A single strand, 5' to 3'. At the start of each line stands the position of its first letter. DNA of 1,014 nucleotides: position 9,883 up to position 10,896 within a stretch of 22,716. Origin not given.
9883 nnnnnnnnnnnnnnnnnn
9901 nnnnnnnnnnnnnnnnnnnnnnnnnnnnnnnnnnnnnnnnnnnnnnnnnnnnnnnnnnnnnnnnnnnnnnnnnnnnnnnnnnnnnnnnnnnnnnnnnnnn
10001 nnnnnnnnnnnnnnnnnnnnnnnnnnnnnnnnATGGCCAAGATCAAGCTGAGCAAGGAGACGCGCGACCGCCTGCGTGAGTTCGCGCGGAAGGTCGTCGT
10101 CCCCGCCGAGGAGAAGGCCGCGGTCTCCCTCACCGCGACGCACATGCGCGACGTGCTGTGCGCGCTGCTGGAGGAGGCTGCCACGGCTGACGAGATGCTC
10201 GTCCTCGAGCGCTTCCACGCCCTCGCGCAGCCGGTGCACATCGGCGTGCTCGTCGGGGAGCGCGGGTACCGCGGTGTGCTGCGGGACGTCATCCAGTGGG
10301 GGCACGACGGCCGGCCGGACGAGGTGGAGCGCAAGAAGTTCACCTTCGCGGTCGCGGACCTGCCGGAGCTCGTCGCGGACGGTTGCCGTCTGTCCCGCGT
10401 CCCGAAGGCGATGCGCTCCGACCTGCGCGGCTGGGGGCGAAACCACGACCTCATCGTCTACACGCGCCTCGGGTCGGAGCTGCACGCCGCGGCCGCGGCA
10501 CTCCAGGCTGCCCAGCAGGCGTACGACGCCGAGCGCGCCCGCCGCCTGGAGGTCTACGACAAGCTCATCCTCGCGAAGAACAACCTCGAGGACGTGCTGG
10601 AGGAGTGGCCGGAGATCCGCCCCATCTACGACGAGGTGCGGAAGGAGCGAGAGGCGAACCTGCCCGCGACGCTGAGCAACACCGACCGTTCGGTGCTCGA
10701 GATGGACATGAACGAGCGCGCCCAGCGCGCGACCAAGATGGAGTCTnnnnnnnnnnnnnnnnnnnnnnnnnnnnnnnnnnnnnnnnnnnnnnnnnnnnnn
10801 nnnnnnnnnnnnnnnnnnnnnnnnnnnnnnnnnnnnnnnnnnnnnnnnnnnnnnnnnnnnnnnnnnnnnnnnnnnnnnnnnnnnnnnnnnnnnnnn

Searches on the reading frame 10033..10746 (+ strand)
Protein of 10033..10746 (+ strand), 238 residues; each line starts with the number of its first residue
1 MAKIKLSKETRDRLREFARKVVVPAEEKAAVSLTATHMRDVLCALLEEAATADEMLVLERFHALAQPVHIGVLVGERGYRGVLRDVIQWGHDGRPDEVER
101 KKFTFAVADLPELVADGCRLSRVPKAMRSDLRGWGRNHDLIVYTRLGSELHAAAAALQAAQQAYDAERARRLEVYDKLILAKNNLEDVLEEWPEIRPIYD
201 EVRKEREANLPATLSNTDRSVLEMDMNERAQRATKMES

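Call 3: search_protein_families(library=pfam, proteins=[window:10033-10746:+], max_evalue=1)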
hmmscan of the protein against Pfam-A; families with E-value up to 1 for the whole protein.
window:10033-10746:+ (238 aa): 1 family
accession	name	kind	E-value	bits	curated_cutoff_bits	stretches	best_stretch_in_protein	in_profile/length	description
PF14709.13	DND1_DSRM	-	0.17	12.6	25.7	1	8-52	26-70/80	double strand RNA binding domain from DEAD END PROTEIN 1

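Call 4: search_protein_families(library=phrogs, proteins=[window:10033-10746:+], max_evalue=0.01)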
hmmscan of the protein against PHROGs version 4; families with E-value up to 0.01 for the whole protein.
window:10033-10746:+ (238 aa): 0 families

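Call 7: search_protein_families(library=padloc, proteins=[window:10033-10746:+], max_evalue=1)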
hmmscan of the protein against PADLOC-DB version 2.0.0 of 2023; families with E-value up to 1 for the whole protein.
window:10033-10746:+ (238 aa): 0 families

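Call 8: search_protein_families(library=ncbifam, proteins=[window:10033-10746:+], max_evalue=1)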
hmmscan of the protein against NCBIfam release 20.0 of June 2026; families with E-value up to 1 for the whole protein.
window:10033-10746:+ (238 aa): 1 family
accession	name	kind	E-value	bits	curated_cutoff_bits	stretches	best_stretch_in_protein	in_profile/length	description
NF038010.1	ABC_adapt_DarC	equivalog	0.066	11.9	450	1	168-224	158-217/417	darobactin export ABC transporter periplasmic adaptor subunit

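Call 10: find_homologous_proteins(query=window:10033-10746:+)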
Query window:10033-10746:+ (238 aa): 1 proteins with E <= 0.001 among 5946 candidates.
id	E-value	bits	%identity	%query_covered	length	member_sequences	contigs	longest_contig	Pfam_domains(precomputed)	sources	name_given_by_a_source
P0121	2.0e-149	513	100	100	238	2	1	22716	-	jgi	-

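Call 51: search_protein_representatives(protein=window:10033-10746:+)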
Query: 238 residues. Proteins with E-value up to 0.001 (for the whole library): 12; up to 1e-10: 5; up to 1e-30: 3. The best 12 are listed.
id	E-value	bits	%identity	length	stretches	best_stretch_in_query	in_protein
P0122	4.0e-40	154.2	77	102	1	139-236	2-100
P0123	7.9e-39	150.0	39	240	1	1-233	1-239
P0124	1.9e-37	145.4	37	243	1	3-230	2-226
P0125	6.3e-28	114.3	39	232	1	8-230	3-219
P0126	1.0e-10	58.0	36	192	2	1-69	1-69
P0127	5.5e-06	42.6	33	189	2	153-231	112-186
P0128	1.5e-05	41.2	31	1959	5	30-115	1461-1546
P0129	4.3e-05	39.7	31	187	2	157-230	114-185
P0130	5.9e-05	39.2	32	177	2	159-216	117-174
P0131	6.3e-05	39.1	31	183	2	151-229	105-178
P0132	6.6e-04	35.8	34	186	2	152-230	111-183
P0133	8.1e-04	35.5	27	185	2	147-229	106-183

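Call 53: find_homologous_proteins(query=A3, max_evalue=0.001)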
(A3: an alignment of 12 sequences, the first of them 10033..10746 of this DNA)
Query A3 (12 sequences) (238 aa, profile of the alignment): 10 proteins with E <= 0.001 among 8000 candidates.
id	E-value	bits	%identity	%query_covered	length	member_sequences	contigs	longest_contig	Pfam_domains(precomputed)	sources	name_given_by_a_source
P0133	2.9e-64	234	30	39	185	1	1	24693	-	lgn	-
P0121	1.1e-60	223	100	100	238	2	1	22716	-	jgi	-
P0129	1.7e-60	222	24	97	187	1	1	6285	-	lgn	-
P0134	2.0e-53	199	35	30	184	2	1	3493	-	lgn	-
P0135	2.0e-50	189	32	29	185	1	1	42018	-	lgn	-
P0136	3.0e-48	182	24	83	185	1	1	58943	-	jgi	-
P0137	1.3e-44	170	45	20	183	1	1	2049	PF18757.7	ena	-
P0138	8.6e-31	125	38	20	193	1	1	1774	-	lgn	-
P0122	7.7e-30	122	75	42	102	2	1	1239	-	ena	-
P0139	5.1e-25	106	32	31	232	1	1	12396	-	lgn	-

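Call 54: search_protein_families(library=phrogs, alignment_id=A3, max_evalue=0.01)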
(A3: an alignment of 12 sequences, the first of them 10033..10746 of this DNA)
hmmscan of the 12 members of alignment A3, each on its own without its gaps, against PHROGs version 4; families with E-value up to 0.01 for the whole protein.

A. member 1, window:10033-10746:+ (238 aa): 0 families

B. families by the number of members that match (of 12 scanned): 1 family
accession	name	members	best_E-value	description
phrog_1965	-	6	6.1e-09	-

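Call 55: search_protein_families(library=pfam, alignment_id=A3, max_evalue=0.1)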
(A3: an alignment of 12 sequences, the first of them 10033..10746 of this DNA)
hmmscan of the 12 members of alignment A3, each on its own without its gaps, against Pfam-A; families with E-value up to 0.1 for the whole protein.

A. member 1, window:10033-10746:+ (238 aa): 0 families

B. families by the number of members that match (of 12 scanned): 7 families
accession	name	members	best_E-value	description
PF18757.6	Nmad5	4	3.7e-08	Nucleotide modification associated domain 5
PF02446.23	Glyco_hydro_77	1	0.013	4-alpha-glucanotransferase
PF11817.14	Foie-gras_1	1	0.016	Foie gras liver health family 1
PF21280.2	Helicase_dom4_arc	1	0.027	Archaeal helicase, domain 4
PF24740.1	DUF7691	1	0.028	Domain of unknown function (DUF7691)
PF18845.6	baeRF_family3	1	0.084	Bacterial archaeo-eukaryotic release factor family 3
PF21643.2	T6SS_Tsi2-like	1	0.091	T6SS, Immune protein Tsi2-like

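Call 56: find_encoding_contigs(protein=P0136, flank=8000, max_places=2)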
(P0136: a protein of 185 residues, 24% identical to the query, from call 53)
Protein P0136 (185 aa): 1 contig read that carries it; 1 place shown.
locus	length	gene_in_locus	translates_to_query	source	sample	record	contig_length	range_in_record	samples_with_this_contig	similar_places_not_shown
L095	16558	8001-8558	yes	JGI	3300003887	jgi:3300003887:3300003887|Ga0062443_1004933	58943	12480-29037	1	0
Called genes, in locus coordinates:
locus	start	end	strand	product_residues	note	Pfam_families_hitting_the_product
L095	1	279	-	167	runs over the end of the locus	-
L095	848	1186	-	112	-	-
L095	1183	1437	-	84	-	-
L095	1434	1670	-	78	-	-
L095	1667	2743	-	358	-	-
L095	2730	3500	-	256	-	-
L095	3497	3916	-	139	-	-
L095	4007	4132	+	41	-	-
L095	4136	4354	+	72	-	-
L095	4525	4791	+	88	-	-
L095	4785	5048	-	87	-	-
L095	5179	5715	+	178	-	PF00717:Peptidase_S24 (weak)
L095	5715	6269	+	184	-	-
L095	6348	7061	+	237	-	-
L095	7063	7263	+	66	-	-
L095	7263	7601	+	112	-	-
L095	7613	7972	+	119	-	-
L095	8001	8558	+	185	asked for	-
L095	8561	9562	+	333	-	PF17762:HTH_ParB (faint)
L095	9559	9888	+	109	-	-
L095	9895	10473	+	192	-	-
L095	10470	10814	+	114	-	PF28055:VVA0879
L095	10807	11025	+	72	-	-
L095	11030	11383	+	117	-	-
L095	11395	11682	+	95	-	-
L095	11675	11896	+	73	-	-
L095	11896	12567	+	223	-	-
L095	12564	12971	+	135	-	-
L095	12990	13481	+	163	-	PF07799:DUF1643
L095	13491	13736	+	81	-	PF13467:RHH_4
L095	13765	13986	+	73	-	-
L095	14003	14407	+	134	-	-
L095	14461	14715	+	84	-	-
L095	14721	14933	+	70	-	-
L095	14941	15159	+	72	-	-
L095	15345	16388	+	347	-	PF00589:Phage_integrase (weak)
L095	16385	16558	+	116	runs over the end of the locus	-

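Call 61: search_protein_families(library=pfam, proteins=[P0123, P0124, P0125, P0126, P0127, P0129, P0131, P0132, P0133, P0137], max_evalue=0.1)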
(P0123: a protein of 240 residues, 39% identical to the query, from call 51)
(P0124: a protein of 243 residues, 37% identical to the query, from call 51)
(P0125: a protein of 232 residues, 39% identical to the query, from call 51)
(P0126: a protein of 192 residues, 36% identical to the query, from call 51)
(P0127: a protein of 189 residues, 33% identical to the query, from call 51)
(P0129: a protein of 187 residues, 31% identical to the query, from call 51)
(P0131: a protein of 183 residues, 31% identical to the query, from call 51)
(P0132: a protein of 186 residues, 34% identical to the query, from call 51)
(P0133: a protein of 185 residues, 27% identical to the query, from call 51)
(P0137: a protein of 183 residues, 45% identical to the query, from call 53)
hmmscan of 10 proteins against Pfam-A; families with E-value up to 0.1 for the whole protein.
P0123 (240 aa): 0 families

P0124 (243 aa): 0 families

P0125 (232 aa): 0 families

P0126 (192 aa): 1 family
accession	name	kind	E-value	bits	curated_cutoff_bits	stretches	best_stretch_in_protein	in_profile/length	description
PF21280.2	Helicase_dom4_arc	-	0.027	14.8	27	1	63-115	9-65/125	Archaeal helicase, domain 4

P0127 (189 aa): 4 families
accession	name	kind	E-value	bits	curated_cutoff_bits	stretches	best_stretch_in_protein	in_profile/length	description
PF18757.6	Nmad5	-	9.5e-06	26.3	27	1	51-164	76-186/206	Nucleotide modification associated domain 5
PF11817.14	Foie-gras_1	-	0.016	15.4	23.3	1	19-158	90-211/257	Foie gras liver health family 1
PF18845.6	baeRF_family3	-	0.084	13.7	31.5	1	115-156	125-166/168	Bacterial archaeo-eukaryotic release factor family 3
PF21643.2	T6SS_Tsi2-like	-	0.091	13.5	27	0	21-49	30-58/71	T6SS, Immune protein Tsi2-like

P0129 (187 aa): 0 families

P0131 (183 aa): 1 family
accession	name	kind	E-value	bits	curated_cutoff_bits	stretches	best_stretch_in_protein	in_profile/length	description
PF18757.6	Nmad5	-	3.7e-05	24.3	27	1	97-156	123-182/206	Nucleotide modification associated domain 5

P0132 (186 aa): 1 family
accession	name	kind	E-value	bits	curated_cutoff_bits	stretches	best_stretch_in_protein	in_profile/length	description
PF18757.6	Nmad5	-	3.7e-08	34.1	27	1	10-168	28-190/206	Nucleotide modification associated domain 5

P0133 (185 aa): 2 families
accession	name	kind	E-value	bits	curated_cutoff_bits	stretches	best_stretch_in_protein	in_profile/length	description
PF02446.23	Glyco_hydro_77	-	0.013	14.8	25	1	71-126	341-388/465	4-alpha-glucanotransferase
PF24740.1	DUF7691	-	0.028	15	27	1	16-131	58-177/204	Domain of unknown function (DUF7691)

P0137 (183 aa): 2 families
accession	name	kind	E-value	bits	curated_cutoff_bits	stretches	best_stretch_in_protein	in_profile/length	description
PF18757.6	Nmad5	-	1.2e-06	29.2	27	1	99-170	120-192/206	Nucleotide modification associated domain 5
PF12317.13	IFT46_B_C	-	0.042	14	22.2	1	98-163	104-165/211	Intraflagellar transport complex B protein 46 C terminal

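Call 68: find_encoding_contigs(protein=P0139, flank=6000, max_places=2)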
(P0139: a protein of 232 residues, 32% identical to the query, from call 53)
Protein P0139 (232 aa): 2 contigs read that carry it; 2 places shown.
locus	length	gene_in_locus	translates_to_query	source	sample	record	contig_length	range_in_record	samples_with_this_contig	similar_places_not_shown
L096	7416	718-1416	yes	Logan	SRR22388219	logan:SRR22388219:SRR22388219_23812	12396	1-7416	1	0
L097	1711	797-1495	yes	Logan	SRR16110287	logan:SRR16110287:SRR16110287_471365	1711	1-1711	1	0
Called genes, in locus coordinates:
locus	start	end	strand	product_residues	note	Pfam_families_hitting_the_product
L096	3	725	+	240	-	?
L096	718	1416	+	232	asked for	-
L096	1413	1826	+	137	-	PF24963:DUF7768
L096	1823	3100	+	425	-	PF01555:N6_N4_Mtase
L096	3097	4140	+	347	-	PF00145:DNA_methylase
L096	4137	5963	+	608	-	PF12705:PDDEXK_1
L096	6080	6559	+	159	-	-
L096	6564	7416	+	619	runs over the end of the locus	-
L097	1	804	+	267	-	?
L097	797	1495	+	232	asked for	-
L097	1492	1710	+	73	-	?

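Call 78: predict_structure(alignment_id=A4)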
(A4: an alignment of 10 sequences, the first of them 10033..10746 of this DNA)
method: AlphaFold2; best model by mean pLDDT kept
length: 238 residues; sequences in the alignment: 10
mean_pLDDT: 66.3   pTM: 0.54
mean pLDDT of the five models: 66.3, 65.2, 64.4, 63.9, 62.0
residues with pLDDT >= 90: 82; 70-90: 48; 50-70: 11; < 50: 97
segments of 3 or more residues with pLDDT < 50: 50-146
pLDDT, mean of each block of 10 residues (from residue 1): 90 96 93 82 65 38 35 35 25 35 39 34 35 39 53 82 94 96 96 96 87 79 92 80
secondary structure, 60 per line:
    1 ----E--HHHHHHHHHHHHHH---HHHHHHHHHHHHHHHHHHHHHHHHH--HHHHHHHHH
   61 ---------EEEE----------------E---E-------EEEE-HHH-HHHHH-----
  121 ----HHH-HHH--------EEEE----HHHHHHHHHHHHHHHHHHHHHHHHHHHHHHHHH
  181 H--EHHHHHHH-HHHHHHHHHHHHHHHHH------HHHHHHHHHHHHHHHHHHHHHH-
elements in order: H8-21 H25-49 H52-60 E70-73 E102-105 H111-115 E140-143 H148-181 H185-191 H193-209 H216-237

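Call 80: fold_search(model_id=the predicted structure, library=viral)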
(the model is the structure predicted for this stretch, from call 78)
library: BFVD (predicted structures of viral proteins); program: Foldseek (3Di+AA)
matches with E <= 10: 100; with E <= 0.001: 0
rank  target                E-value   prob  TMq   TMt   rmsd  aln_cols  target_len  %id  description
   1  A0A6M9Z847            6.3e-03  0.99  0.36  0.36   9.1       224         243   12  (no name in the UniProt tables at hand)
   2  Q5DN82                7.5e-03  0.99  0.42  0.48  10.1       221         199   15  Gp23 [Alphaproteobacteria phage PhiJL001]
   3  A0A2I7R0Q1            1.7e-02  0.90  0.31  0.37  15.0       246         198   15  Nucleotide modification associated domain-containing protein [Vibrio phage 1.097.O._10N.286.49.B3]
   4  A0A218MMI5            3.2e-02  0.80  0.32  0.26  22.2       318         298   12  Uncharacterized protein [uncultured virus]
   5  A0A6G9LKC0            6.2e-02  0.69  0.30  0.36  14.8       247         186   13  (no name in the UniProt tables at hand)
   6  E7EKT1                8.4e-02  0.87  0.41  0.44  11.8       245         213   16  Conserved phage protein [Edwardsiella phage eiAU]
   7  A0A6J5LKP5            8.9e-02  0.51  0.31  0.32  12.6       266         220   11  Uncharacterized protein [uncultured Caudovirales phage]
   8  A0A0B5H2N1            9.5e-02  0.51  0.29  0.33  17.6       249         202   11  Nucleotide modification associated domain-containing protein [Vibrio phage phi 1]
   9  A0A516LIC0            2.4e-01  0.25  0.29  0.30  13.5       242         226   14  (no name in the UniProt tables at hand)
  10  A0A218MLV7            4.1e-01  0.23  0.32  0.24  18.9       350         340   12  Uncharacterized protein [uncultured virus]
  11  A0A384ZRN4            4.3e-01  0.33  0.35  0.36  14.3       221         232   11  Nucleotide modification associated domain-containing protein [Escherichia phage C130_2]
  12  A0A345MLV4            4.6e-01  0.41  0.37  0.41  10.6       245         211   11  (no name in the UniProt tables at hand)
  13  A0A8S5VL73            1.1e+00  0.23  0.36  0.40  12.5       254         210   12  (no name in the UniProt tables at hand)
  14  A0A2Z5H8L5            1.1e+00  0.08  0.26  0.24   9.6       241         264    9  Uncharacterized protein [Pseudomonas phage phCDa]
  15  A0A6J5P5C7            1.2e+00  0.02  0.12  0.11  21.5       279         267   10  ParB/Sulfiredoxin [uncultured Caudovirales phage]
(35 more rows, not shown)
